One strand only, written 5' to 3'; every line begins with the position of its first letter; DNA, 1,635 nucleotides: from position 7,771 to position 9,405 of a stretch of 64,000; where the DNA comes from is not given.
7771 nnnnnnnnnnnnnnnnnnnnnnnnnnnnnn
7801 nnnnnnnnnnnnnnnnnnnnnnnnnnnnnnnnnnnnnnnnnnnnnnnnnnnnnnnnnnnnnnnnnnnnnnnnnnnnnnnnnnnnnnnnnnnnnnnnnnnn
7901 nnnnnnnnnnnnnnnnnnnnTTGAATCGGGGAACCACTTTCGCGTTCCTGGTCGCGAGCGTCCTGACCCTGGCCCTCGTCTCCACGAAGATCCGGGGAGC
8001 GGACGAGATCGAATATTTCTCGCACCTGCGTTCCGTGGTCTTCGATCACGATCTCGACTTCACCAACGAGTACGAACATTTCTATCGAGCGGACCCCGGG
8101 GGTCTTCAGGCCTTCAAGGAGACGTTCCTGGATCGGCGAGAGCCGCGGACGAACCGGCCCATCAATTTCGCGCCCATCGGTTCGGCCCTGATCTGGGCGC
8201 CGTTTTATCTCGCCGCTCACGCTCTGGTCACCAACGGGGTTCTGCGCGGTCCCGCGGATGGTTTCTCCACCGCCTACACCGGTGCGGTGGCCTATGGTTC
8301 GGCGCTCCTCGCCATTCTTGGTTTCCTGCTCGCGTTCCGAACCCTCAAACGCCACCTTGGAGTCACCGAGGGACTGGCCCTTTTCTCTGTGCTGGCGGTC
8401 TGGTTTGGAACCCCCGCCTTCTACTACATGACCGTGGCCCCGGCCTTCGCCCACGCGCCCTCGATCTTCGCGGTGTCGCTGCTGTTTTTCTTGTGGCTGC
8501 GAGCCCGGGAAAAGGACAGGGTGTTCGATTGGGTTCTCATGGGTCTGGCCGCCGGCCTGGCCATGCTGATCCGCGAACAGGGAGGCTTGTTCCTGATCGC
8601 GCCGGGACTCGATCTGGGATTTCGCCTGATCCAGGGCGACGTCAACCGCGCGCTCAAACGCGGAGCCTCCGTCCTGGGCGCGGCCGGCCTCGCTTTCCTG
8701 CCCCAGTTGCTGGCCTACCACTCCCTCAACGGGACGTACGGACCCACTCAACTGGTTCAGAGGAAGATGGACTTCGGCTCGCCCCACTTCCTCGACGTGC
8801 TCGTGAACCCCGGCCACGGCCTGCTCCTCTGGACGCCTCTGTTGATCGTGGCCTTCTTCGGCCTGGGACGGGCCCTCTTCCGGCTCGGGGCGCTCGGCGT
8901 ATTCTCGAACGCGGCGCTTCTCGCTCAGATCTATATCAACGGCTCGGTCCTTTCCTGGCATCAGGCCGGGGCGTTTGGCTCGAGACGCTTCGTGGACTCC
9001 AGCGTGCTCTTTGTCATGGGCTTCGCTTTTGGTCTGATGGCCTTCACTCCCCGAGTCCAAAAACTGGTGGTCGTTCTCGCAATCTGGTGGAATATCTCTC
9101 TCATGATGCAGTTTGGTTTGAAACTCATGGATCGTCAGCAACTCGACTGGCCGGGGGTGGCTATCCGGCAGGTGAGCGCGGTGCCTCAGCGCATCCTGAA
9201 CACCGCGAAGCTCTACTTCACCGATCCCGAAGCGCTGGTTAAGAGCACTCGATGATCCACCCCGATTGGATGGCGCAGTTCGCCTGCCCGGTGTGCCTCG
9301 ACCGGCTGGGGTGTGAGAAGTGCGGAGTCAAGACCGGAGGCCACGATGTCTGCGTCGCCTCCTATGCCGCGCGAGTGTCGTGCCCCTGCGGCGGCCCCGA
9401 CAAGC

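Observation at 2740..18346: Large unidirectional glycan-modification operon of 15 genes with no initiating or export genes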

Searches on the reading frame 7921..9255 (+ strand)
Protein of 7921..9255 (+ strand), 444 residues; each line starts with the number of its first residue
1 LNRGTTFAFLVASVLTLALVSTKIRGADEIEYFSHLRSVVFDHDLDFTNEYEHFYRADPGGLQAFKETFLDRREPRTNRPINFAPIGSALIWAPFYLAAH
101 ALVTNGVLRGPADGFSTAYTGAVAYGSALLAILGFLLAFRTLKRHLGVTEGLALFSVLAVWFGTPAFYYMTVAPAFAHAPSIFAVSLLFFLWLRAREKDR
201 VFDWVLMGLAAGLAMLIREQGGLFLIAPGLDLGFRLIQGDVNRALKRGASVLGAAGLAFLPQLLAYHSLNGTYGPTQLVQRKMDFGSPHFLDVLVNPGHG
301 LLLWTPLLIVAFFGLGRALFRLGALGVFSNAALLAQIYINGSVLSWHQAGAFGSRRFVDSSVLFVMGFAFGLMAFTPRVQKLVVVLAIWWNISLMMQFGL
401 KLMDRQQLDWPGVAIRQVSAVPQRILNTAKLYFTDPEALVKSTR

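Call 4: search_protein_families(library=pfam, proteins=[window:7921-9255:+], max_evalue=0.01)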
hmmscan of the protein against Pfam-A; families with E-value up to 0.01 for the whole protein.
window:7921-9255:+ (444 aa): 1 family
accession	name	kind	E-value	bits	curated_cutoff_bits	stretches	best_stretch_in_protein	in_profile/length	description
PF13231.12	PMT_2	-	2.3e-10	41.4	26.1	1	122-258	23-150/160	Dolichyl-phosphate-mannose-protein mannosyltransferase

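Call 8: search_protein_families(library=ncbifam, proteins=[window:7921-9255:+], max_evalue=0.001)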
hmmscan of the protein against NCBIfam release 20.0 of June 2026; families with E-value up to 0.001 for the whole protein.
window:7921-9255:+ (444 aa): 1 family
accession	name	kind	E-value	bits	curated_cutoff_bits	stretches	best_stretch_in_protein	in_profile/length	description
NF047440.1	LA3751_2_3_fam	subfamily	1.3e-06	27.6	200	1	127-394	104-381/460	LA_3751/LA_3752 family putative glycosyltransferase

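Call 10: find_encoding_contigs(protein=window:7921-9255:+, flank=10000, max_places=6)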
Protein window:7921-9255:+ (444 aa): 3 contigs read that carry it; 3 places shown.
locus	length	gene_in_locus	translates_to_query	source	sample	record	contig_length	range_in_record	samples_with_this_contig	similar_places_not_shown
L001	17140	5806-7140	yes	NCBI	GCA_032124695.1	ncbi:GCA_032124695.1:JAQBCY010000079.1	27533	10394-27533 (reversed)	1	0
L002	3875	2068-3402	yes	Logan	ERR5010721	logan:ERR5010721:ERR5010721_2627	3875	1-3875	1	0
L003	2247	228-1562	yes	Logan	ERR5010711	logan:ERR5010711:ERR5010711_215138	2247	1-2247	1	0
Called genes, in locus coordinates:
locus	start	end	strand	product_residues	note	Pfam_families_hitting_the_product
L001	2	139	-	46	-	?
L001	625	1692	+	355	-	-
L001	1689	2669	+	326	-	-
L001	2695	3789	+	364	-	PF13439:Glyco_transf_4, PF13579:Glyco_trans_4_4, PF00534:Glycos_transf_1, PF13524:Glyco_trans_1_2 (weak), PF13692:Glyco_trans_1_4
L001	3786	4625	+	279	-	PF03141:Methyltransf_29 (weak), PF01209:Ubie_methyltran, PF02353:CMAS (weak), PF13489:Methyltransf_23, PF13847:Methyltransf_31, PF08241:Methyltransf_11, PF08242:Methyltransf_12, PF13649:Methyltransf_25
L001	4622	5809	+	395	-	PF13439:Glyco_transf_4 (faint), PF13579:Glyco_trans_4_4 (weak), PF20706:GT4-conflict (weak), PF00534:Glycos_transf_1, PF13692:Glyco_trans_1_4, PF13524:Glyco_trans_1_2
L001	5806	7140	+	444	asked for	PF13231:PMT_2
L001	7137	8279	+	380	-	PF13489:Methyltransf_23, PF13847:Methyltransf_31 (faint), PF08241:Methyltransf_11, PF08242:Methyltransf_12 (faint), PF13649:Methyltransf_25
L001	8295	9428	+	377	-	PF13477:Glyco_trans_4_2, PF13439:Glyco_transf_4, PF13579:Glyco_trans_4_4, PF00534:Glycos_transf_1, PF13692:Glyco_trans_1_4, PF13524:Glyco_trans_1_2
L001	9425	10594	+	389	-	PF13439:Glyco_transf_4, PF13579:Glyco_trans_4_4, PF20706:GT4-conflict (weak), PF00534:Glycos_transf_1, PF13692:Glyco_trans_1_4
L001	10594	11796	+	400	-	PF13439:Glyco_transf_4, PF13579:Glyco_trans_4_4, PF20706:GT4-conflict (weak), PF00534:Glycos_transf_1, PF13692:Glyco_trans_1_4, PF13524:Glyco_trans_1_2 (weak)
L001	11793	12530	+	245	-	PF13489:Methyltransf_23, PF08241:Methyltransf_11, PF08242:Methyltransf_12, PF13649:Methyltransf_25, PF13847:Methyltransf_31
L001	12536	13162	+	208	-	-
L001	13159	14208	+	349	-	PF00534:Glycos_transf_1, PF13692:Glyco_trans_1_4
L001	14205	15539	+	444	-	PF13692:Glyco_trans_1_4 (weak)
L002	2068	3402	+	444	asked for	PF13231:PMT_2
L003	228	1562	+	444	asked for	PF13231:PMT_2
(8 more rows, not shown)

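Call 12: find_homologous_proteins(query=window:7921-9255:+, max_evalue=0.00001)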
Query window:7921-9255:+ (444 aa): 743 proteins with E <= 0.00001 among 8000 candidates; the best 120 are listed.
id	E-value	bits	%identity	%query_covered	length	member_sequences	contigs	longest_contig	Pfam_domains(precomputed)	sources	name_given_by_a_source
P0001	5.9e-291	983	100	100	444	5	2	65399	PF13231.13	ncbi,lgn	-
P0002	5.6e-254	861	86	100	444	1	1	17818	PF13231.13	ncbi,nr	ncbi:MAG: glycosyltransferase family 39 protein [Vicinamibacteria bacterium]|nr:glycosyltransferase 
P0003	1.5e-246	836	84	100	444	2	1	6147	PF13231.13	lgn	-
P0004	1.1e-245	833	85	100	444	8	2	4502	PF13231.13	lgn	-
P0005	5.9e-245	831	82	100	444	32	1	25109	PF13231.13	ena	-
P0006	4.9e-244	828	83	100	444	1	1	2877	PF13231.13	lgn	-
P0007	5.6e-244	828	83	100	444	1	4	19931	PF13231.13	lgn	-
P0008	1.7e-243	826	82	100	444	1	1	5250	PF13231.13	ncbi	ncbi:MAG: glycosyltransferase family 39 protein [Vicinamibacteria bacterium]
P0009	1.8e-243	826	83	100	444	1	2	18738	PF13231.13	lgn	-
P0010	2.1e-243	826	83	100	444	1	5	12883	PF13231.13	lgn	-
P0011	3.0e-243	825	81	100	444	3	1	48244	PF13231.13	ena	-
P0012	7.6e-243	824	82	100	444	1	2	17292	PF13231.13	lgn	-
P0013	1.3e-242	823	82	100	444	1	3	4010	PF13231.13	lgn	-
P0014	1.8e-242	823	82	100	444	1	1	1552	PF13231.13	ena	-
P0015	2.4e-242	823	82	100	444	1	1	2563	PF13231.13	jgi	jgi:uncharacterized membrane protein YbaN (DUF454 family)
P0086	8.5e-224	761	75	100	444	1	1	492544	PF13231.13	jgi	jgi:hypothetical protein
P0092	1.5e-189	649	68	100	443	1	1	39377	-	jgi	jgi:hypothetical protein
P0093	5.4e-174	597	61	98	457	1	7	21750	PF13231.13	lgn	-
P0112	2.6e-136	473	54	98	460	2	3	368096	-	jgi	jgi:hypothetical protein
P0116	1.3e-135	471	55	97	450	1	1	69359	-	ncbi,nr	ncbi:MAG: hypothetical protein HY317_04025 [Acidobacteria bacterium]|nr:hypothetical protein [Acidob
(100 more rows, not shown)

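Call 14: find_encoding_contigs(protein=P0112, flank=10000, max_places=2)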
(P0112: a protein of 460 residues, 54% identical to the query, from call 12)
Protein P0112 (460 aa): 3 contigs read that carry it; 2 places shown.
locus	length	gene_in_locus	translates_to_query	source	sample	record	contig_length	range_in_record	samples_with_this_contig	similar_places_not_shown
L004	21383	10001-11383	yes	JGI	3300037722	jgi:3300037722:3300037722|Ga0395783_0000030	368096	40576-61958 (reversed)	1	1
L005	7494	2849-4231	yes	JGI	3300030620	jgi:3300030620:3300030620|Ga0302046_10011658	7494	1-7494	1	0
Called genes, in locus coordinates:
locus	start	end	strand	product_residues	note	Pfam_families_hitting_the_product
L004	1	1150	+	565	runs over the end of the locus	PF02348:CTP_transf_3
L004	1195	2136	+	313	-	PF01370:Epimerase, PF02719:Polysacc_synt_2 (weak), PF04321:RmlD_sub_bind (weak), PF16363:GDP_Man_Dehyd, PF07993:NAD_binding_4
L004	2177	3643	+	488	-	PF01943:Polysacc_synt, PF13440:Polysacc_synt_3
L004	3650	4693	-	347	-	PF03150:CCP_MauG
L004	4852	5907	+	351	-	PF13527:Acetyltransf_9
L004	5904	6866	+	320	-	-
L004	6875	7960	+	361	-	PF13439:Glyco_transf_4, PF13579:Glyco_trans_4_4, PF20706:GT4-conflict (weak), PF00534:Glycos_transf_1, PF13692:Glyco_trans_1_4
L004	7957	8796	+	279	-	PF01209:Ubie_methyltran, PF02353:CMAS (faint), PF13489:Methyltransf_23, PF08241:Methyltransf_11, PF08242:Methyltransf_12, PF13649:Methyltransf_25, PF13847:Methyltransf_31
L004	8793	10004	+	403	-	PF13439:Glyco_transf_4, PF00534:Glycos_transf_1, PF13692:Glyco_trans_1_4, PF13524:Glyco_trans_1_2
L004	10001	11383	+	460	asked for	-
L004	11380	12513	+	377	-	PF13489:Methyltransf_23, PF13847:Methyltransf_31 (weak), PF08241:Methyltransf_11, PF08242:Methyltransf_12 (weak), PF13649:Methyltransf_25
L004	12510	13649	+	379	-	PF13439:Glyco_transf_4, PF13477:Glyco_trans_4_2 (weak), PF13579:Glyco_trans_4_4, PF00534:Glycos_transf_1, PF13692:Glyco_trans_1_4, PF13524:Glyco_trans_1_2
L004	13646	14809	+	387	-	PF13439:Glyco_transf_4, PF13579:Glyco_trans_4_4, PF00534:Glycos_transf_1, PF13692:Glyco_trans_1_4, PF13524:Glyco_trans_1_2 (weak)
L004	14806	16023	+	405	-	PF13439:Glyco_transf_4, PF13579:Glyco_trans_4_4, PF20706:GT4-conflict, PF00534:Glycos_transf_1, PF13692:Glyco_trans_1_4, PF13524:Glyco_trans_1_2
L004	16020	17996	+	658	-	PF13231:PMT_2 (weak)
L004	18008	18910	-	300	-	PF01073:3Beta_HSD (faint), PF01370:Epimerase, PF13460:NAD_binding_10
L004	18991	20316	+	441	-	PF00070:Pyr_redox (faint), PF00890:FAD_binding_2 (weak), PF01266:DAO (weak), PF01593:Amino_oxidase, PF07992:Pyr_redox_2 (weak), PF12831:FAD_oxidored, PF13450:NAD_binding_8, PF01266:DAO (weak), +4 more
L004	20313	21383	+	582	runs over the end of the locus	-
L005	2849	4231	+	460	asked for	-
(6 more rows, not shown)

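Call 15: find_encoding_contigs(protein=P0116, flank=10000, max_places=2)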
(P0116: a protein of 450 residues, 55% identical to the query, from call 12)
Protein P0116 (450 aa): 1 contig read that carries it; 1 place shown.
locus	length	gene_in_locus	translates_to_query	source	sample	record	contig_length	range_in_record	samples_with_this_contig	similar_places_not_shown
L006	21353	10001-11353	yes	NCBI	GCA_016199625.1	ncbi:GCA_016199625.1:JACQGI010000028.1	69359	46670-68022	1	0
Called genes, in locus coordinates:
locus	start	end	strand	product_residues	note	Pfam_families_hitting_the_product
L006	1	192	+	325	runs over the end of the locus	PF01073:3Beta_HSD, PF01370:Epimerase, PF02719:Polysacc_synt_2, PF04321:RmlD_sub_bind, PF16363:GDP_Man_Dehyd, PF07993:NAD_binding_4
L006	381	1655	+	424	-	PF13440:Polysacc_synt_3 (weak)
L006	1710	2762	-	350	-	PF03150:CCP_MauG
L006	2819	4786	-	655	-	-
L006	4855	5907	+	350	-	PF13527:Acetyltransf_9 (faint)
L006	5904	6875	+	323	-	-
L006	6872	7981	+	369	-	PF13439:Glyco_transf_4, PF13579:Glyco_trans_4_4, PF00534:Glycos_transf_1, PF13692:Glyco_trans_1_4, PF13524:Glyco_trans_1_2 (faint)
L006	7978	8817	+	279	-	PF02353:CMAS (weak), PF03141:Methyltransf_29, PF01209:Ubie_methyltran, PF13489:Methyltransf_23, PF08241:Methyltransf_11, PF08242:Methyltransf_12, PF13649:Methyltransf_25, PF13847:Methyltransf_31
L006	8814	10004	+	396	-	PF13439:Glyco_transf_4, PF13579:Glyco_trans_4_4, PF00534:Glycos_transf_1, PF13692:Glyco_trans_1_4, PF13524:Glyco_trans_1_2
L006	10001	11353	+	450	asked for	-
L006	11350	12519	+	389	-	PF13489:Methyltransf_23, PF08241:Methyltransf_11, PF13649:Methyltransf_25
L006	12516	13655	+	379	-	PF13439:Glyco_transf_4, PF13579:Glyco_trans_4_4, PF00534:Glycos_transf_1, PF13692:Glyco_trans_1_4, PF13524:Glyco_trans_1_2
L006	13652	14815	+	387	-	PF13439:Glyco_transf_4, PF13579:Glyco_trans_4_4, PF00534:Glycos_transf_1, PF13692:Glyco_trans_1_4, PF13524:Glyco_trans_1_2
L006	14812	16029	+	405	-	PF13439:Glyco_transf_4, PF13579:Glyco_trans_4_4, PF20706:GT4-conflict, PF00534:Glycos_transf_1, PF13692:Glyco_trans_1_4, PF13524:Glyco_trans_1_2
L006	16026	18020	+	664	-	PF13231:PMT_2 (weak)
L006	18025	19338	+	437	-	PF00890:FAD_binding_2 (faint), PF01266:DAO, PF01593:Amino_oxidase, PF03486:HI0933_like (faint), PF07992:Pyr_redox_2 (weak), PF12831:FAD_oxidored, PF13450:NAD_binding_8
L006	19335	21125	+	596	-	-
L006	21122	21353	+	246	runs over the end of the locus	PF03141:Methyltransf_29, PF13489:Methyltransf_23, PF01209:Ubie_methyltran, PF07021:MetW (faint), PF08241:Methyltransf_11, PF08242:Methyltransf_12, PF13649:Methyltransf_25, PF13847:Methyltransf_31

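Call 16: find_encoding_contigs(protein=P0086, flank=10000, max_places=1)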
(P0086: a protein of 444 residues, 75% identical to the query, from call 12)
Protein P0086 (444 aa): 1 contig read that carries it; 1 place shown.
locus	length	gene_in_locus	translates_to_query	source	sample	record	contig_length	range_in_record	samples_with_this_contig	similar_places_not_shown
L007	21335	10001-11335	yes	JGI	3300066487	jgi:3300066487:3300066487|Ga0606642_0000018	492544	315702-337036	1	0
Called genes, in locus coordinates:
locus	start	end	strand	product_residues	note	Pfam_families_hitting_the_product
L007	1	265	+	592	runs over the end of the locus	PF00672:HAMP, PF00989:PAS (weak), PF08448:PAS_4, PF00512:HisKA, PF02518:HATPase_c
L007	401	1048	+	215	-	PF01865:PhoU_div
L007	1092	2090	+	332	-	PF01384:PHO4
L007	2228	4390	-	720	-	PF13429:TPR_15 (faint), PF00515:TPR_1 (faint), PF07719:TPR_2 (faint), PF13176:TPR_7 (faint), PF13181:TPR_8 (faint), PF14559:TPR_19 (weak), PF23914:TPR_CcmH_CycH (weak), PF14559:TPR_19 (weak), +4 more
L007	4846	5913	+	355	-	-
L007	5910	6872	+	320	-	PF01522:Polysacc_deac_1 (faint)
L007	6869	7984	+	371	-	PF13439:Glyco_transf_4, PF13579:Glyco_trans_4_4, PF00534:Glycos_transf_1, PF13692:Glyco_trans_1_4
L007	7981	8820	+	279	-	PF02353:CMAS (weak), PF03141:Methyltransf_29 (weak), PF01209:Ubie_methyltran, PF13489:Methyltransf_23, PF13847:Methyltransf_31, PF08241:Methyltransf_11, PF08242:Methyltransf_12, PF13649:Methyltransf_25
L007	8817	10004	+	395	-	PF13439:Glyco_transf_4 (weak), PF13579:Glyco_trans_4_4, PF20706:GT4-conflict (weak), PF00534:Glycos_transf_1, PF13692:Glyco_trans_1_4, PF13524:Glyco_trans_1_2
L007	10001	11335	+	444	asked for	PF13231:PMT_2 (weak)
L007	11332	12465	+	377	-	PF02353:CMAS (weak), PF13489:Methyltransf_23, PF08241:Methyltransf_11, PF08242:Methyltransf_12 (weak), PF13649:Methyltransf_25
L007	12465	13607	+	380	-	PF13439:Glyco_transf_4, PF13579:Glyco_trans_4_4, PF00534:Glycos_transf_1, PF13692:Glyco_trans_1_4, PF13524:Glyco_trans_1_2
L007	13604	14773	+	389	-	PF13439:Glyco_transf_4, PF13579:Glyco_trans_4_4, PF20706:GT4-conflict, PF00534:Glycos_transf_1, PF13692:Glyco_trans_1_4, PF13524:Glyco_trans_1_2 (weak)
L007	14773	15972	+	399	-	PF13439:Glyco_transf_4, PF13579:Glyco_trans_4_4, PF20706:GT4-conflict, PF00534:Glycos_transf_1, PF13692:Glyco_trans_1_4, PF13524:Glyco_trans_1_2 (weak)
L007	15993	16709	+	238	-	PF13489:Methyltransf_23, PF13847:Methyltransf_31, PF08241:Methyltransf_11, PF08242:Methyltransf_12, PF13649:Methyltransf_25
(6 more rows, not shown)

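Call 17: find_encoding_contigs(protein=P0092, flank=10000, max_places=1)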
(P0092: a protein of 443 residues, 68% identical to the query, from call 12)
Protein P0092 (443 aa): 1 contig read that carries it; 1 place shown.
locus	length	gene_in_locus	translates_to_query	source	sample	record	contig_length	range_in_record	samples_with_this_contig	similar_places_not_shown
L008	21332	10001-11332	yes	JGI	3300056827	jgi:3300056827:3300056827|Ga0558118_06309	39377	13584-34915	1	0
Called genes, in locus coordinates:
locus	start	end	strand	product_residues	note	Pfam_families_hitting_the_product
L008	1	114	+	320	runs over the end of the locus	PF10604:Polyketide_cyc2 (faint), PF08327:AHSA1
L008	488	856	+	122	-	PF07237:DUF1428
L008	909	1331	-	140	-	PF01850:PIN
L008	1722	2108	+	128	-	-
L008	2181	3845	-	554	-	PF13424:TPR_12 (faint), PF23914:TPR_CcmH_CycH (faint), PF07719:TPR_2 (faint), PF14559:TPR_19 (weak), PF12895:ANAPC3 (weak), PF13432:TPR_16, PF14559:TPR_19 (weak), PF13414:TPR_11 (weak), +4 more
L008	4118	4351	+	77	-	-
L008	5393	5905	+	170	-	-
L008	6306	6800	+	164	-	-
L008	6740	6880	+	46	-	-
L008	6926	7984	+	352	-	PF13439:Glyco_transf_4, PF00534:Glycos_transf_1, PF13692:Glyco_trans_1_4, PF13524:Glyco_trans_1_2 (weak)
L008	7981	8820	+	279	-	PF01135:PCMT (weak), PF03141:Methyltransf_29 (weak), PF01209:Ubie_methyltran, PF13489:Methyltransf_23, PF13847:Methyltransf_31, PF08241:Methyltransf_11, PF08242:Methyltransf_12, PF13649:Methyltransf_25, +1 more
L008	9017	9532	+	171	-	PF13579:Glyco_trans_4_4 (weak)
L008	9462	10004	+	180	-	PF00534:Glycos_transf_1, PF13692:Glyco_trans_1_4, PF13524:Glyco_trans_1_2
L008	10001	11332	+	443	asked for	-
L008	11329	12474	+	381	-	PF13489:Methyltransf_23, PF13847:Methyltransf_31 (faint), PF08241:Methyltransf_11, PF13649:Methyltransf_25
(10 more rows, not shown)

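Call 18: find_encoding_contigs(protein=P0093, flank=10000, max_places=1)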
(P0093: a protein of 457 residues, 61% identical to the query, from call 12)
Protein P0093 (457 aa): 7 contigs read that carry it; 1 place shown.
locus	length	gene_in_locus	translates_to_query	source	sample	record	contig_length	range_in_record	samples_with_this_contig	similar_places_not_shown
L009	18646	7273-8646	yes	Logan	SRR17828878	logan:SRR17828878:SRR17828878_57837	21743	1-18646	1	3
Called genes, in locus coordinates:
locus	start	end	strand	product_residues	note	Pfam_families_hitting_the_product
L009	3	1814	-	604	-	?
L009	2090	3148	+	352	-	-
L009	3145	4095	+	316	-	-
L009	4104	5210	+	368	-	PF13439:Glyco_transf_4, PF13579:Glyco_trans_4_4, PF00534:Glycos_transf_1, PF13692:Glyco_trans_1_4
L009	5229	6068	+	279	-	PF02353:CMAS (weak), PF01209:Ubie_methyltran, PF03141:Methyltransf_29 (weak), PF13489:Methyltransf_23, PF08241:Methyltransf_11, PF08242:Methyltransf_12, PF13649:Methyltransf_25, PF13847:Methyltransf_31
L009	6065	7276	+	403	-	PF13579:Glyco_trans_4_4, PF00534:Glycos_transf_1, PF13692:Glyco_trans_1_4, PF13524:Glyco_trans_1_2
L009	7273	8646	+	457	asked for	PF13231:PMT_2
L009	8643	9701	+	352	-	PF13489:Methyltransf_23, PF08241:Methyltransf_11, PF08242:Methyltransf_12 (weak), PF13649:Methyltransf_25, PF13847:Methyltransf_31 (weak)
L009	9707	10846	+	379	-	PF13477:Glyco_trans_4_2 (faint), PF13439:Glyco_transf_4, PF13579:Glyco_trans_4_4, PF00534:Glycos_transf_1, PF13692:Glyco_trans_1_4, PF13524:Glyco_trans_1_2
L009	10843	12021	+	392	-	PF20706:GT4-conflict (faint), PF13439:Glyco_transf_4, PF13579:Glyco_trans_4_4, PF00534:Glycos_transf_1, PF13692:Glyco_trans_1_4, PF13524:Glyco_trans_1_2 (weak)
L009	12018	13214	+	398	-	PF13439:Glyco_transf_4, PF13579:Glyco_trans_4_4, PF20706:GT4-conflict (weak), PF00534:Glycos_transf_1, PF13692:Glyco_trans_1_4, PF13524:Glyco_trans_1_2 (weak)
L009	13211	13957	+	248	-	PF13489:Methyltransf_23, PF01209:Ubie_methyltran, PF13847:Methyltransf_31, PF08241:Methyltransf_11, PF08242:Methyltransf_12, PF13649:Methyltransf_25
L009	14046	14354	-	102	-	-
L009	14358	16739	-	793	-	PF23952:LRR_EndoS (faint), PF20530:DUF6745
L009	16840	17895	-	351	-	PF20706:GT4-conflict, PF00534:Glycos_transf_1, PF13692:Glyco_trans_1_4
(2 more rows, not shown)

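Call 24: search_solved_structures(query=window:7921-9255:+, max_evalue=1)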
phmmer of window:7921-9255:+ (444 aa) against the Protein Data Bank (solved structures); distinct sequences matched with E-value up to 1: 1.
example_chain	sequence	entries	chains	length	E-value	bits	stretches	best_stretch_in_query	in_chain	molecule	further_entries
7e3v_A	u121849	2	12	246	0.0025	19.9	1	241-336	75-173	UPF0173 metal-dependent hydrolase C7P97_11315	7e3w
